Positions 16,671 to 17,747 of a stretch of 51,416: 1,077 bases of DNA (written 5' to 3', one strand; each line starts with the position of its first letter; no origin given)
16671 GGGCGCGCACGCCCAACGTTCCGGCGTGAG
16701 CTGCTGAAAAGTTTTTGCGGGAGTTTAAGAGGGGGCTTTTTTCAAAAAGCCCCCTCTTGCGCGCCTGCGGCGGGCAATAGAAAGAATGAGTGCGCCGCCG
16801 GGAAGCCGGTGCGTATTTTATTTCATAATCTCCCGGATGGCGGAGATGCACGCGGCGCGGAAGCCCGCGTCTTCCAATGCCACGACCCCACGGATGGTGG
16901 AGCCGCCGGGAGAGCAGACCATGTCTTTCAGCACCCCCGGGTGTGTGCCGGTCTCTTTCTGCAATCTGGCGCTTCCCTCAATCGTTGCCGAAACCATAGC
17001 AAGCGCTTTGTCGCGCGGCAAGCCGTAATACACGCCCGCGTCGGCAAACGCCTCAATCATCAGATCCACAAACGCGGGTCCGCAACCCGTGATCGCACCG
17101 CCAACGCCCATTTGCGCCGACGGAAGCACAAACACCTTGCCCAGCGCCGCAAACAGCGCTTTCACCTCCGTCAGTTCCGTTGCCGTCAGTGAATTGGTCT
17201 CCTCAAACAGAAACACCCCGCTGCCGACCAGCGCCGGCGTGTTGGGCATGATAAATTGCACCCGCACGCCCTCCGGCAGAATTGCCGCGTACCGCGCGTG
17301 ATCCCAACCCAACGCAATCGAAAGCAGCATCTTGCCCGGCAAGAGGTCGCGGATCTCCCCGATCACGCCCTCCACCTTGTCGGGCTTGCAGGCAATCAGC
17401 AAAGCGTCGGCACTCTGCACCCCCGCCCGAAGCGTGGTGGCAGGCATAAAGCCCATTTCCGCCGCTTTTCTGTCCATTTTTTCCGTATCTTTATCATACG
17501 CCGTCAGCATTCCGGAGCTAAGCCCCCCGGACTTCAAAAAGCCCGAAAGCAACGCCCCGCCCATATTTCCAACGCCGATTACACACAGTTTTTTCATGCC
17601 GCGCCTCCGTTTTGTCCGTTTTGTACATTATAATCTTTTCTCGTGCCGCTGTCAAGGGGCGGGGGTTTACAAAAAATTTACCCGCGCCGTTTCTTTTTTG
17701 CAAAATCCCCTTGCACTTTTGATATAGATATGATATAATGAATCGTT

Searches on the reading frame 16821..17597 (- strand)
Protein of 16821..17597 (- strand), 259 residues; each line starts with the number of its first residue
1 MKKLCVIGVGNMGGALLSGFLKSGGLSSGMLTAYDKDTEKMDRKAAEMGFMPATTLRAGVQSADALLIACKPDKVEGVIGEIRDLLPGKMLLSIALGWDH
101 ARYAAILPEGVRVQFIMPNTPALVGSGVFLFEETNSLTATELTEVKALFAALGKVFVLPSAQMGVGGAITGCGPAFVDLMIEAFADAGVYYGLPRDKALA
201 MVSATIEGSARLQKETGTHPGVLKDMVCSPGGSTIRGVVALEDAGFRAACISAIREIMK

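Call 25: search_protein_families(library=pfam, proteins=[window:16821-17597:-], max_evalue=0.001)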
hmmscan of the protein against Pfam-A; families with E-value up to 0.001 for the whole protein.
window:16821-17597:- (259 aa): 4 families
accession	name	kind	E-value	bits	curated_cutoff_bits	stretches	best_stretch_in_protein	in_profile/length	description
PF14748.11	P5CR_dimer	-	3e-32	111.5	25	1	161-258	2-99/105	Pyrroline-5-carboxylate reductase dimerisation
PF03807.23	F420_oxidored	-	1.2e-13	51.9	21.6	1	3-96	1-93/94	NADP oxidoreductase coenzyme F420-dependent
PF03446.21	NAD_binding_2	-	0.00028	21.4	21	1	4-85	2-83/161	NAD binding domain of 6-phosphogluconate dehydrogenase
PF07991.19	KARI_N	-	0.00034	20.7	20.6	1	2-121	5-120/165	Acetohydroxy acid isomeroreductase, NADPH-binding domain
